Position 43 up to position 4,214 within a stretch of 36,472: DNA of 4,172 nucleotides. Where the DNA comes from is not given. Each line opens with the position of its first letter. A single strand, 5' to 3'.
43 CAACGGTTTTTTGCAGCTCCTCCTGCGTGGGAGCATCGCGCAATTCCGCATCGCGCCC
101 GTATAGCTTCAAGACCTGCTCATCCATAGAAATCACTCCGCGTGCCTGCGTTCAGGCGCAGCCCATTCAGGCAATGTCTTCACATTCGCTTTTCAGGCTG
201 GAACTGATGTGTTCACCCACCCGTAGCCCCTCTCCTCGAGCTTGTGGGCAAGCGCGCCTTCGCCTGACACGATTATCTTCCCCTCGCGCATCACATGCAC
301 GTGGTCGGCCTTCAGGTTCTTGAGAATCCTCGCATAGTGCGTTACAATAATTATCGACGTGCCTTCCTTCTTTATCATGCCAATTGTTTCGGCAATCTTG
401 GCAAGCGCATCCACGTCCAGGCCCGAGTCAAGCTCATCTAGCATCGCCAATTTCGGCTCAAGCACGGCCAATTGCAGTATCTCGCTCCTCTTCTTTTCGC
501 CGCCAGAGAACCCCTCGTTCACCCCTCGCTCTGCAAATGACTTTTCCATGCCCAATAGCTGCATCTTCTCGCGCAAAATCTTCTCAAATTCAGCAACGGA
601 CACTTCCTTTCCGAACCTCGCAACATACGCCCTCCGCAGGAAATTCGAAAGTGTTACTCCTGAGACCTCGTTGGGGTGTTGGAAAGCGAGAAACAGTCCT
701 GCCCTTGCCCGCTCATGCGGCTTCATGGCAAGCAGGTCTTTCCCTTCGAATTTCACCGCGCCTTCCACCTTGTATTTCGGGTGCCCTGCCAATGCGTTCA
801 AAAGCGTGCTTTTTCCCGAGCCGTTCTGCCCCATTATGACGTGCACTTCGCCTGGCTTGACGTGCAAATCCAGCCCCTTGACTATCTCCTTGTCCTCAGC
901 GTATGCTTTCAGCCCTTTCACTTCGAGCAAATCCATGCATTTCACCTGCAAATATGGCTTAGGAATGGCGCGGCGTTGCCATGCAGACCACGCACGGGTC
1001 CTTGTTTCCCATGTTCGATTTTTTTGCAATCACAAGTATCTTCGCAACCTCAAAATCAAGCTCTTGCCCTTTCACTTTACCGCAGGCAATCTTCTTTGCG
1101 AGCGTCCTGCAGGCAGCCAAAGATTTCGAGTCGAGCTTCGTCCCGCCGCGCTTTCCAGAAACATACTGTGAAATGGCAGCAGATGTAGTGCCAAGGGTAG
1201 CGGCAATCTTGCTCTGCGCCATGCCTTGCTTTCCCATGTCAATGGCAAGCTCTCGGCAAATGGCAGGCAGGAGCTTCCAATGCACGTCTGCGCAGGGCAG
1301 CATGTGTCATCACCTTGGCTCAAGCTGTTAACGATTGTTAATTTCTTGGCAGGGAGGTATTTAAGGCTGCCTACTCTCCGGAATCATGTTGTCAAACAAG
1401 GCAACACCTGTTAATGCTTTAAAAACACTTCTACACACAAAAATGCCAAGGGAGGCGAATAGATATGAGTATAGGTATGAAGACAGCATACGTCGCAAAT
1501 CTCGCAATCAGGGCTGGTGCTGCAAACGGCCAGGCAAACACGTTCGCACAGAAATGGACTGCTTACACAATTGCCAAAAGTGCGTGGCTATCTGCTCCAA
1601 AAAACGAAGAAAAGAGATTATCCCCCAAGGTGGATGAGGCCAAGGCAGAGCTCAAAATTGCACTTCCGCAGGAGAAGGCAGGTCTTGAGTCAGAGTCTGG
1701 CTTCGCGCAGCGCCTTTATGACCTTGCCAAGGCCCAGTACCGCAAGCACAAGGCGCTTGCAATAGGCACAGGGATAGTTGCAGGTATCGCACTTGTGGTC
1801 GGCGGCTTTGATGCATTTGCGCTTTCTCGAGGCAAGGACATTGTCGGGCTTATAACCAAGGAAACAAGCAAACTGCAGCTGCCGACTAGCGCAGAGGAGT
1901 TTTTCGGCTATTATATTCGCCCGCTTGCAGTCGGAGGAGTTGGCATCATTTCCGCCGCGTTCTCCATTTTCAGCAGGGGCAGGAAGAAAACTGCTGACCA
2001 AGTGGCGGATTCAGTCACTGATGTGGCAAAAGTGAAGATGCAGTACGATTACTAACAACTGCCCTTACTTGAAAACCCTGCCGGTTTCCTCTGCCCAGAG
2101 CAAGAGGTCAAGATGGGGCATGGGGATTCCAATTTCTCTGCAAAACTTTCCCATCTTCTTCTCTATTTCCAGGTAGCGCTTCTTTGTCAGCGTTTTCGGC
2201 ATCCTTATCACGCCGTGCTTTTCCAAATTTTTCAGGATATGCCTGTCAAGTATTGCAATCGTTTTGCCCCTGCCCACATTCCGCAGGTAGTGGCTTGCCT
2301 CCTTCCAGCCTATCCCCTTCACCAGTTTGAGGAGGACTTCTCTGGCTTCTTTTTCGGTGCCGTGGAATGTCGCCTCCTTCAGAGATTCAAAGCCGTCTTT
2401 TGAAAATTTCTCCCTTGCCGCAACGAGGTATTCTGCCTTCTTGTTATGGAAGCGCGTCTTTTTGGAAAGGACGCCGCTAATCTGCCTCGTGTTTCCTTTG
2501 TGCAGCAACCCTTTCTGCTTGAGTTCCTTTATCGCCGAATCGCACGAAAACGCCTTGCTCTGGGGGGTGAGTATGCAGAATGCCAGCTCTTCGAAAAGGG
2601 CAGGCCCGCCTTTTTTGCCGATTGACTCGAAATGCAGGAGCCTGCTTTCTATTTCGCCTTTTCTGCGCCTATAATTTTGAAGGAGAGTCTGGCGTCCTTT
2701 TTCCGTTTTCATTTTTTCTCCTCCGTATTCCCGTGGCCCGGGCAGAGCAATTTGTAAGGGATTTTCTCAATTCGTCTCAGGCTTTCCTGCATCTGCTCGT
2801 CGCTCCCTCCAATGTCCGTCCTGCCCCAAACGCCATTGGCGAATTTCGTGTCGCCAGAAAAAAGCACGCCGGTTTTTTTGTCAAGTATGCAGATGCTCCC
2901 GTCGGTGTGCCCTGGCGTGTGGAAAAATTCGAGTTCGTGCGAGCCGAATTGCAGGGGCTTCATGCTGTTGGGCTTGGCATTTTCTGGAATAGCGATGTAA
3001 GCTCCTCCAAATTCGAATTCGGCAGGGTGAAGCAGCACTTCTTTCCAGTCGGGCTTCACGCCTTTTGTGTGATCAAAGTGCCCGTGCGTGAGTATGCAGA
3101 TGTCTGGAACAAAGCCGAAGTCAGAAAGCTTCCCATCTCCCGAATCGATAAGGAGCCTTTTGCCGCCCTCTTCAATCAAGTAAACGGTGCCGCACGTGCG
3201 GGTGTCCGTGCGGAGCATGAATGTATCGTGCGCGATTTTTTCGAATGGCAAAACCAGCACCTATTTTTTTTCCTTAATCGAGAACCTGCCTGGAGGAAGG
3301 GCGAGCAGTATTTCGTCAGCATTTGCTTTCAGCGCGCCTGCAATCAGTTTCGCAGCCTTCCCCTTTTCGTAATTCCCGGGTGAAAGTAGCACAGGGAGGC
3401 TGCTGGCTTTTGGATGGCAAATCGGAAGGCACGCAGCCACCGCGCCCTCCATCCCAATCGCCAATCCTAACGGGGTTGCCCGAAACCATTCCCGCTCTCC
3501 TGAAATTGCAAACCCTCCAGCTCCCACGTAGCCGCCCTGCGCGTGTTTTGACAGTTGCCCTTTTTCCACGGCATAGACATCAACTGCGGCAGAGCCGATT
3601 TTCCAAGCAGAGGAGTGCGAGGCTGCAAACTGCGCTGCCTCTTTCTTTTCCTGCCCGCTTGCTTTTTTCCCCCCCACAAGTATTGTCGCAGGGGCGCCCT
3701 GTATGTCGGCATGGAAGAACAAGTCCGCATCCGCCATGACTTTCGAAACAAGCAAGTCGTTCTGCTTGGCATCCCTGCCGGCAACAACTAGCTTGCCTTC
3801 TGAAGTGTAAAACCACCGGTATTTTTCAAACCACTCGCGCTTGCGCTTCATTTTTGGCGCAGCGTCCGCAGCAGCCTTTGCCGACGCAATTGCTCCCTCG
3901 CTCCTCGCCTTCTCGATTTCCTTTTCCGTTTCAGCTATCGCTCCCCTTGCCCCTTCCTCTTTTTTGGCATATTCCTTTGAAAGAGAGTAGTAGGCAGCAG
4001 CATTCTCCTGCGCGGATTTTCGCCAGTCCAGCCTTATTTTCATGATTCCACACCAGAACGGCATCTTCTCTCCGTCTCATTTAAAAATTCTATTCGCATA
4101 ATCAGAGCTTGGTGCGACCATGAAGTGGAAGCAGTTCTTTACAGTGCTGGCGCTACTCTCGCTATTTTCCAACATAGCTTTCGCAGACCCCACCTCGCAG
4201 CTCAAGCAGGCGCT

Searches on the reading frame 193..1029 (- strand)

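Call 20: search_protein_families(library=pfam, proteins=[window:193-1029:-], max_evalue=0.01)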
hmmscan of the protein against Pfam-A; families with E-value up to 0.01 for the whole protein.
window:193-1029:- (278 aa): 12 families
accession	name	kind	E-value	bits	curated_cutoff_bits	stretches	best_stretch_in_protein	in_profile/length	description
PF00005.33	ABC_tran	-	7e-24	85.4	25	1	51-199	2-134/137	ABC transporter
PF02463.25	SMC_N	-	4.6e-11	43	40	1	35-240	5-206/220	RecF/RecN/SMC N terminal domain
PF13304.12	AAA_21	-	9.8e-11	42.7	27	2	188-231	254-298/304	AAA domain, putative AbiEii toxin, Type IV TA system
PF03193.22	RsgA_GTPase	-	9.1e-06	26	30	1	36-89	83-135/174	RsgA GTPase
PF13555.12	AAA_29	-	1.7e-05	24.9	27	1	54-80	16-42/61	P-loop containing region of AAA domain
PF13476.12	AAA_23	-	4.9e-05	24.5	27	1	35-81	2-40/201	AAA domain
PF13514.12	AAA_27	-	0.00053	20.1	22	1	52-81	18-47/206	AAA domain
PF09818.15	ABC_ATPase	-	0.002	17.6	23.2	1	47-81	69-100/283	P-loop domain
PF01926.29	MMR_HSR1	-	0.0022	18.5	21.9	1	64-89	3-27/113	50S ribosome-binding GTPase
PF20720.3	nSTAND3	-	0.003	17.7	27.2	0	62-81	19-38/155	Novel STAND NTPase 3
PF13521.12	AAA_28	-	0.0048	17.6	27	0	63-88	2-27/164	AAA domain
PF13481.12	AAA_25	-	0.0068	16.5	27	0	48-82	24-55/195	AAA domain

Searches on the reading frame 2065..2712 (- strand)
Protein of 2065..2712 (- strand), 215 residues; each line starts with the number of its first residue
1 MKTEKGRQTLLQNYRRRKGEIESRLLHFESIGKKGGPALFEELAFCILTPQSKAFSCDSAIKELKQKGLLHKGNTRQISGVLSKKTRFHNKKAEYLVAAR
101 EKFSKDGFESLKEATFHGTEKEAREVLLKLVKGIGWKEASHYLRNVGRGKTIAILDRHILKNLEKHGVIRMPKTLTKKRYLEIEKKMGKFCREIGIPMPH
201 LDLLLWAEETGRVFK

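Call 20: search_protein_families(library=pfam, proteins=[window:2065-2712:-], max_evalue=0.01)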
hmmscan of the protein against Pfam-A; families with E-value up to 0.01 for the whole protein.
window:2065-2712:- (215 aa): 1 family
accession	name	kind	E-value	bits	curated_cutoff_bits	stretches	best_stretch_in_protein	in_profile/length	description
PF22175.2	Ogg-HhH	-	9.4e-53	178.8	27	1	21-196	1-173/173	8-oxoguanine DNA glycosylase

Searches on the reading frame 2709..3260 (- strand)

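Call 20: search_protein_families(library=pfam, proteins=[window:2709-3260:-], max_evalue=0.01)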
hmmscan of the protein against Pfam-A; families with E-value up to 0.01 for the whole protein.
window:2709-3260:- (183 aa): 3 families
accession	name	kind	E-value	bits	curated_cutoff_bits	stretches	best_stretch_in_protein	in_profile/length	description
PF00753.33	Lactamase_B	-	6.7e-19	69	22.7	2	105-176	117-196/196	Metallo-beta-lactamase superfamily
PF19583.5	ODP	-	2.5e-06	28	27.2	1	99-138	95-136/194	ODP family beta lactamase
PF13483.12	Lactamase_B_3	-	0.0011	19.4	24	1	26-90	9-76/160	Beta-lactamase superfamily domain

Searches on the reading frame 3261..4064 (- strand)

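Call 20: search_protein_families(library=pfam, proteins=[window:3261-4064:-], max_evalue=0.01)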
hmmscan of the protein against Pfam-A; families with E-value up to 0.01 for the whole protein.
window:3261-4064:- (267 aa): 3 families
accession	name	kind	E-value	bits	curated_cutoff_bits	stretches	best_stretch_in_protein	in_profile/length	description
PF05670.18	NFACT-R_1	-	6.8e-27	94.7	29.8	1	81-189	1-112/112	NFACT protein RNA binding domain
PF05833.16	NFACT_N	-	1.6e-05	24.3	31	1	8-58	369-419/456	NFACT N-terminal and middle domains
PF18297.6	NFACT-R_2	-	0.0085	16.7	26.9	0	83-163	2-79/104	NFACT protein RNA binding domain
